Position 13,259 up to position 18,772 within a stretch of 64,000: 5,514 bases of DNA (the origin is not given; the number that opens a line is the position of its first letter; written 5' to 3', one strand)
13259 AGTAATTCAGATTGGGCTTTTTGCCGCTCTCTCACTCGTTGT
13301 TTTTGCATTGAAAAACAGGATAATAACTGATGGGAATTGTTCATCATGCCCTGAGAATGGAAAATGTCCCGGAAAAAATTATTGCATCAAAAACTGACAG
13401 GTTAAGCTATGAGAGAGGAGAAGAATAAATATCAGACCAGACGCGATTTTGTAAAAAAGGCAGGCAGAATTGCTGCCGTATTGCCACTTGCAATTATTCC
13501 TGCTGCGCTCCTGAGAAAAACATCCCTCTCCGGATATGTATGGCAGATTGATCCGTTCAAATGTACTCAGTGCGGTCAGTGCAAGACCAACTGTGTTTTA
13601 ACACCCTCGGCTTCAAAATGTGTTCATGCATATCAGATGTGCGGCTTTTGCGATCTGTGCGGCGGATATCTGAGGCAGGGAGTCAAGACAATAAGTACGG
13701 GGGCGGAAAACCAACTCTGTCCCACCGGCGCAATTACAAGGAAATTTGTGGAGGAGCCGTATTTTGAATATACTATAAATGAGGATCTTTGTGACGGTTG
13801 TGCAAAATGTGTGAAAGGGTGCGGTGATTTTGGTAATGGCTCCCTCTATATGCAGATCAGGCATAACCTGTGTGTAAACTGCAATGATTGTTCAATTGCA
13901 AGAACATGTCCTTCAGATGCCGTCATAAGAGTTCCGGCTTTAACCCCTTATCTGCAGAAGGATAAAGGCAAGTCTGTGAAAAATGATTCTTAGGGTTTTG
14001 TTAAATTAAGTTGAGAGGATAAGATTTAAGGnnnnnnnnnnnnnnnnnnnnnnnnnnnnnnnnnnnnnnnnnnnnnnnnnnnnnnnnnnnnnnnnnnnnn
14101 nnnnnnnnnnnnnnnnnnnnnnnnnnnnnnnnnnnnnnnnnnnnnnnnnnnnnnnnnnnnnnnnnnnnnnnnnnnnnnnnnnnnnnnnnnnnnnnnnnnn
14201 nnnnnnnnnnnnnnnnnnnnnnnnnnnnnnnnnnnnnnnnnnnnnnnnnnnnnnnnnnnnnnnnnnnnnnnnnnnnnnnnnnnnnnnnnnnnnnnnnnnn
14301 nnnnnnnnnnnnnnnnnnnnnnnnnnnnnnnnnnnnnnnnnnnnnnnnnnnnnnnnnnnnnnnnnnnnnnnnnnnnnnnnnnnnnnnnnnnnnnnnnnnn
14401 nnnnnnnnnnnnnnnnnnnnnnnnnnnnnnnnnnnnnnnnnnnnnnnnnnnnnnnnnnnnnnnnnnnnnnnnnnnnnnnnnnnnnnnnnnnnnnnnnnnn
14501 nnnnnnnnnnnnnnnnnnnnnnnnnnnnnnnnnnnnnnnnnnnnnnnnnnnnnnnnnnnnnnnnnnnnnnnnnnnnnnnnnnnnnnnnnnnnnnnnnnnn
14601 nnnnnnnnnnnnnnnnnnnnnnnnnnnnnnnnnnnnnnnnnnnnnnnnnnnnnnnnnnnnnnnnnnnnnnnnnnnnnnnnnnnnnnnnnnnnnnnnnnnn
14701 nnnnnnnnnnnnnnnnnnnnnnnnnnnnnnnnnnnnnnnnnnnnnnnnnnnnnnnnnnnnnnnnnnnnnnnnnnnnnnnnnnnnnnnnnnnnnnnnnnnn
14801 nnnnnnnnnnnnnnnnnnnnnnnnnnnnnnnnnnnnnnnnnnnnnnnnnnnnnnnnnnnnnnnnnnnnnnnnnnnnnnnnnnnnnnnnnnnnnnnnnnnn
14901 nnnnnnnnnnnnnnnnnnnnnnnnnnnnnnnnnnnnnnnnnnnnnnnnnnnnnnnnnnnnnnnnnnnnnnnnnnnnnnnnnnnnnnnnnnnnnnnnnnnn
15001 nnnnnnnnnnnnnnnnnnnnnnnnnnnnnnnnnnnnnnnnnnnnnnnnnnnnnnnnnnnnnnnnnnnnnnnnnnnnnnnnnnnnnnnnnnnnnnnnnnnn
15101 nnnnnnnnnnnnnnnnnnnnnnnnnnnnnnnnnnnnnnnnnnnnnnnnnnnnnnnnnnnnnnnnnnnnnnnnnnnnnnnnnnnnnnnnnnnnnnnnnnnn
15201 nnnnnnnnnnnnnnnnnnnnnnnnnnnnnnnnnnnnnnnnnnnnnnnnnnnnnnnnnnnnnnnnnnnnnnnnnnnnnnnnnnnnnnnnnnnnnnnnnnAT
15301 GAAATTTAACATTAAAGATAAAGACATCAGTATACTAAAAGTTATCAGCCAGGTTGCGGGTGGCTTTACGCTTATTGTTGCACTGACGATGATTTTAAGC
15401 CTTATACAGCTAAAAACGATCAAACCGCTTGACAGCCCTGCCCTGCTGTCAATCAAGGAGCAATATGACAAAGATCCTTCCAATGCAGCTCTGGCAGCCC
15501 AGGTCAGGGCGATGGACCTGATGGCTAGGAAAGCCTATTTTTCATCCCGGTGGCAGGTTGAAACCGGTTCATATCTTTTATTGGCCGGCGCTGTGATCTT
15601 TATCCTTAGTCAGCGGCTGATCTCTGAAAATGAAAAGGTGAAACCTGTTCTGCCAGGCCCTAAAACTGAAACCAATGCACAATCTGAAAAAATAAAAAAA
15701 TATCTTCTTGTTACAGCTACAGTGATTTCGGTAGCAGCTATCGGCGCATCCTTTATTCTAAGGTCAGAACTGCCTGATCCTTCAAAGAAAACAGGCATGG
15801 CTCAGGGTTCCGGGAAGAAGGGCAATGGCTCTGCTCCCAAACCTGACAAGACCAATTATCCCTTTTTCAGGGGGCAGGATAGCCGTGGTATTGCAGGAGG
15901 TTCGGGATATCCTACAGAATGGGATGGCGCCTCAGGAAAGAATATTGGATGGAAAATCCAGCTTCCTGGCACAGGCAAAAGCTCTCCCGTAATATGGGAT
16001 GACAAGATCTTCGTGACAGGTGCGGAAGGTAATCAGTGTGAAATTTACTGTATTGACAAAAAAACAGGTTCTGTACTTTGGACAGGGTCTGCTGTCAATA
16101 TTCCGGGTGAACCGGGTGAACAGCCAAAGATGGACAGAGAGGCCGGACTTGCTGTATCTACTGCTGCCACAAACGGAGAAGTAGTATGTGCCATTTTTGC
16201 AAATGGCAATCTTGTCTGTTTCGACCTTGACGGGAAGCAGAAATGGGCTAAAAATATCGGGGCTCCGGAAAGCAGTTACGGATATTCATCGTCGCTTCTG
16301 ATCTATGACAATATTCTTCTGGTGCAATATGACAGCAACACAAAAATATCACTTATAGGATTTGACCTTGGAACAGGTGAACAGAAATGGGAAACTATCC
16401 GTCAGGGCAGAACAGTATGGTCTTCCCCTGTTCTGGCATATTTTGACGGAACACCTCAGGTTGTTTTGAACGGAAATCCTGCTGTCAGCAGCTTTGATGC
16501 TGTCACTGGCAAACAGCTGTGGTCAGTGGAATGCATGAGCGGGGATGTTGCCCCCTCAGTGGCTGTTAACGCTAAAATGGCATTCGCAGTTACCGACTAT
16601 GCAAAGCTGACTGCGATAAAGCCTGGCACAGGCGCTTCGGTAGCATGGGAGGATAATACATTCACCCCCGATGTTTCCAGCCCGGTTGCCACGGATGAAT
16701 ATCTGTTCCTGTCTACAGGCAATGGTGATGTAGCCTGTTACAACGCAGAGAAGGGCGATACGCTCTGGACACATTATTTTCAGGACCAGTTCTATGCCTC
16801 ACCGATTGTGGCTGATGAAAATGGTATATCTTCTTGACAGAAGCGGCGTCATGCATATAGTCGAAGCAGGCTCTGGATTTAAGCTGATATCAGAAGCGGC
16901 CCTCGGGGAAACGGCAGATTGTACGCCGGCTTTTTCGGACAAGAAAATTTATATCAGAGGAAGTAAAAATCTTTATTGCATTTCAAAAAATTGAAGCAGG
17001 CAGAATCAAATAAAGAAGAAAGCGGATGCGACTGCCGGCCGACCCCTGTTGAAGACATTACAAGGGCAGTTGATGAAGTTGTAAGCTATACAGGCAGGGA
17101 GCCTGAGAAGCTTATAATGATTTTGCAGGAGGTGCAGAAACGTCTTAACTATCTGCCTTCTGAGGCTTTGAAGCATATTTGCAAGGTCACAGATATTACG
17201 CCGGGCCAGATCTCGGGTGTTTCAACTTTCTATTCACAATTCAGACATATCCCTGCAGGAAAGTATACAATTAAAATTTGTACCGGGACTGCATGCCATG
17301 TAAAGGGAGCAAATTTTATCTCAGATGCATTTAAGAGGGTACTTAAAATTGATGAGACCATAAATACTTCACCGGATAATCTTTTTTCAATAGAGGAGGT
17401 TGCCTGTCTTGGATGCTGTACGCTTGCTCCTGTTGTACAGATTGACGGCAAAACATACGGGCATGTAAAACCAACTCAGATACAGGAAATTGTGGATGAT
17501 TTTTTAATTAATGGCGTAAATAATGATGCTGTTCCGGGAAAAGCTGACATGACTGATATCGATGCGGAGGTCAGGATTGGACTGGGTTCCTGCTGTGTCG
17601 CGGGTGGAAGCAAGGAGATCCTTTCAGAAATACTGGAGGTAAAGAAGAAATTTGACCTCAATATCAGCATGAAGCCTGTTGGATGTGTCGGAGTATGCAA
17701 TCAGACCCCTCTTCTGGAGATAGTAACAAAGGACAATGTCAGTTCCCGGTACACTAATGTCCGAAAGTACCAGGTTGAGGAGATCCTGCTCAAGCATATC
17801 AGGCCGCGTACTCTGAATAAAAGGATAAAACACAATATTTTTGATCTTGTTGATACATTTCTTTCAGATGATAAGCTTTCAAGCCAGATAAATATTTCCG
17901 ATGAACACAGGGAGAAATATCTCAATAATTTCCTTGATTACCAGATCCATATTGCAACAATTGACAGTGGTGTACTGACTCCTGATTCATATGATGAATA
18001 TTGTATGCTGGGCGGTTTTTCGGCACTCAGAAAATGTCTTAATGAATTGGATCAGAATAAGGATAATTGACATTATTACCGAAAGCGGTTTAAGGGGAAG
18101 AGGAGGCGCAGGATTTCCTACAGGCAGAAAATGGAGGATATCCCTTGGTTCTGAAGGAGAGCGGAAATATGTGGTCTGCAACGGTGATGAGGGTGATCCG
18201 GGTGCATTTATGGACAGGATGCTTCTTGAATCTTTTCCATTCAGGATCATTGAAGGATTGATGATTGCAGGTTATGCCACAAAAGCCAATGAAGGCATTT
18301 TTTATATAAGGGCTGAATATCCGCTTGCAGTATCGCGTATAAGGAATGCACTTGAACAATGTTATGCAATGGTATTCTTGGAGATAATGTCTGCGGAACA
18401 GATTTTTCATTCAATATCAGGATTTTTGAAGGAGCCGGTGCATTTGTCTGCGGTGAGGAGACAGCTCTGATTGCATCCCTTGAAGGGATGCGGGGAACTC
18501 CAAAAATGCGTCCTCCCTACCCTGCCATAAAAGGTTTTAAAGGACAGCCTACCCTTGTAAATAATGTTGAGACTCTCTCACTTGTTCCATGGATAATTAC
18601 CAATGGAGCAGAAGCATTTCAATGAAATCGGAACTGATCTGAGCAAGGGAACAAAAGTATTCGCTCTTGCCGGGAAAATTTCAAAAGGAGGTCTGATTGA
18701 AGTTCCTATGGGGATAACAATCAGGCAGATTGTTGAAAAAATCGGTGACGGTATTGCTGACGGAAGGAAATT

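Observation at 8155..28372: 18.7 kb operon-like cluster interleaving six paralogous BamB/PQQ-like beta-propellers and an NHL propeller with a heme-free NAD(P)H-to-periplasm iron-sulfur chain and an ABC/FtsX exporter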

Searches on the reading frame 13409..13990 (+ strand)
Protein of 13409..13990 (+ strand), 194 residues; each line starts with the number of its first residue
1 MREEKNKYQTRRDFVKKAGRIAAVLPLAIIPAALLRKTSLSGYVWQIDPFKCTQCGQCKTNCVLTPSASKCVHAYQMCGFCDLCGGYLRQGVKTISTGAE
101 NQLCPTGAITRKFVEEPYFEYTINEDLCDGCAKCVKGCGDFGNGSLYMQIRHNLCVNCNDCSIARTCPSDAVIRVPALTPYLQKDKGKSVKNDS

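Call 5: search_protein_families(library=pfam, proteins=[window:13409-13990:+], max_evalue=0.01)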
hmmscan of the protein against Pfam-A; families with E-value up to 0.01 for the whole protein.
window:13409-13990:+ (194 aa): 5 families
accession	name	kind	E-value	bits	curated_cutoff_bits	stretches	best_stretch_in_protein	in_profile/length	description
PF12838.12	Fer4_7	-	4.3e-07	30.7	27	1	104-138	12-48/52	4Fe-4S dicluster domain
PF12837.12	Fer4_6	-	1e-06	28.8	25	1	122-138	3-19/24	4Fe-4S binding domain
PF13237.11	Fer4_10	-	9.2e-06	25.9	25.5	0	122-138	3-19/53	4Fe-4S dicluster domain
PF00037.32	Fer4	-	0.00019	21.5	21.1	1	46-62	2-18/24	4Fe-4S binding domain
PF13187.11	Fer4_9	-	0.0064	16.9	27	1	103-139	11-48/52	4Fe-4S dicluster domain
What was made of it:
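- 13409..13993 (+): NapG-like ferredoxin with a Tat signal (T-R-R-D-F-V-K) and 17 Cys, enough for four [4Fe-4S] clusters. Periplasmic. Pfam Fer4 families (call 5).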

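Call 15: search_protein_families(library=ncbifam, proteins=[window:13409-13990:+], max_evalue=0.001)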
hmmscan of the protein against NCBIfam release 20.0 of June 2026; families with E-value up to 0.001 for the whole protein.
window:13409-13990:+ (194 aa): 1 family
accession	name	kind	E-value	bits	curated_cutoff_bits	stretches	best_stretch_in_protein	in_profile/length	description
NF058577.1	FdxA_fam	equivalog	1.4e-06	28.3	65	0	95-138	10-48/52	4Fe-4S ferredoxin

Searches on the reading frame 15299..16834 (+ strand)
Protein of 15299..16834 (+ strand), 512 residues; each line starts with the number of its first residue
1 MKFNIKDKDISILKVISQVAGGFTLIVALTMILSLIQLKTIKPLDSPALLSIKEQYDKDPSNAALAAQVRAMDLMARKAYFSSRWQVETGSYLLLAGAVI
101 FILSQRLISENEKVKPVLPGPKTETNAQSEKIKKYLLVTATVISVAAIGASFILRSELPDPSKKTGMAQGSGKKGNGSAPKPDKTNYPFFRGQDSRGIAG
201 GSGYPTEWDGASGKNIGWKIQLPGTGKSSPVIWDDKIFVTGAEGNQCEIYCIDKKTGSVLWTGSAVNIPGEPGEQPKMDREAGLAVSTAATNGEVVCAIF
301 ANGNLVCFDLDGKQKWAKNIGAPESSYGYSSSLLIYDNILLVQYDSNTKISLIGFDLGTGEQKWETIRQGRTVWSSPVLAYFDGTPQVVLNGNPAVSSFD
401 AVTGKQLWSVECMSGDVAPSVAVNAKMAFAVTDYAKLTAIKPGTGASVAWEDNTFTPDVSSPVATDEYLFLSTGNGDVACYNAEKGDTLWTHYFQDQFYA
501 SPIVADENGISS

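Call 5: search_protein_families(library=pfam, proteins=[window:15299-16834:+], max_evalue=0.01)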
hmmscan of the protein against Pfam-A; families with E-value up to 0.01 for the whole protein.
window:15299-16834:+ (512 aa): 4 families
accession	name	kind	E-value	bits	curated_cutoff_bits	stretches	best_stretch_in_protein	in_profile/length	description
PF13360.13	PQQ_2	-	4.3e-28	99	27.6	3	201-368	41-197/233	Outer membrane protein assembly factor BamB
PF13570.13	Beta-prop_ACSF4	-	1.3e-17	64.6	133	2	352-506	73-224/329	Beta-alanine-activating enzyme, beta-propeller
PF01011.28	PQQ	-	1.8e-06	27.4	26.7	0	459-494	50-85/595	Glucose/ethanol/alcohol dehydrogenase, beta-propeller domain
PF25293.1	Beta-prop_EMC1_N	-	0.0031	17.7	34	0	356-416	91-151/219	EMC1 N-terminal beta-propeller domain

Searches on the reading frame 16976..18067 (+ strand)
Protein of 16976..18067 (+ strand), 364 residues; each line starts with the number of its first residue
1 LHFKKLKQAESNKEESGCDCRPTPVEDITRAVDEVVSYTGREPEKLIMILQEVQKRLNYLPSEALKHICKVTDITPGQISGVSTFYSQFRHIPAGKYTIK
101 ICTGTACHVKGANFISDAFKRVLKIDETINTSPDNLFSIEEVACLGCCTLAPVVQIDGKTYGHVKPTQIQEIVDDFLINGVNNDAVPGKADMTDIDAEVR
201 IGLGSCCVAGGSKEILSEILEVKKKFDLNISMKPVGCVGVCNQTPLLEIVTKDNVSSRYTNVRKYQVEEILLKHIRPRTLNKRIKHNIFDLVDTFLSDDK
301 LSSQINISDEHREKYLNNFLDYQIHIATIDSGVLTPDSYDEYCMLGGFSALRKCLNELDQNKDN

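Call 6: search_protein_families(library=pfam, proteins=[window:16976-18067:+], max_evalue=0.01)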
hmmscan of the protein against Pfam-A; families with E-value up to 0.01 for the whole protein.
window:16976-18067:+ (364 aa): 1 family
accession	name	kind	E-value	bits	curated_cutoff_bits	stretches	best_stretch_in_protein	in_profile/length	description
PF01257.25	2Fe-2S_thioredx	-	4.6e-49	166.4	24.8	2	34-175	3-143/145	Thioredoxin-like [2Fe-2S] ferredoxin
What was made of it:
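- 16976..19406 (+): BfuC-BfuB (NuoE-NuoF type) fusion, about 808 aa: NADH/FMN site plus six Fe-S sites. Three frameshifts here. Optional module. Pfam (call 6).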

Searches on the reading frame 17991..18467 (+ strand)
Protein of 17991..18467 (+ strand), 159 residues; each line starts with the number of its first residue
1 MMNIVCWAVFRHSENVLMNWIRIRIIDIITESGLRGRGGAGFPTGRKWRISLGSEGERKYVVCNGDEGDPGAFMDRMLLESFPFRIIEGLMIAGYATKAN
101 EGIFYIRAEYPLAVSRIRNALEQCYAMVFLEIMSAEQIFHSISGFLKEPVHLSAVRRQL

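Call 6: search_protein_families(library=pfam, proteins=[window:17991-18467:+], max_evalue=0.01)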
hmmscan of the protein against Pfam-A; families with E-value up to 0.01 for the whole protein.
window:17991-18467:+ (159 aa): 1 family
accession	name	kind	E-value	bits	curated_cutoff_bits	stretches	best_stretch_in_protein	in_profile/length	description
PF01512.22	Complex1_51K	-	8e-30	104.2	31.2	1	29-127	1-97/150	Nuo51 FMN-binding domain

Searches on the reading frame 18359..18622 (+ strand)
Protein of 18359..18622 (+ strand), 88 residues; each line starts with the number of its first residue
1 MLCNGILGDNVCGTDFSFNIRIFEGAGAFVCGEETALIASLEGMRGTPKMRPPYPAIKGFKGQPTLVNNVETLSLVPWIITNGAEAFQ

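Call 6: search_protein_families(library=pfam, proteins=[window:18359-18622:+], max_evalue=0.01)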
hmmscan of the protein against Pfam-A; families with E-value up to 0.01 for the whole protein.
window:18359-18622:+ (88 aa): 1 family
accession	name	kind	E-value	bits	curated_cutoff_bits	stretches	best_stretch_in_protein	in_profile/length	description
PF01512.22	Complex1_51K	-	4e-10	40.2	31.2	1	19-77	99-149/150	Nuo51 FMN-binding domain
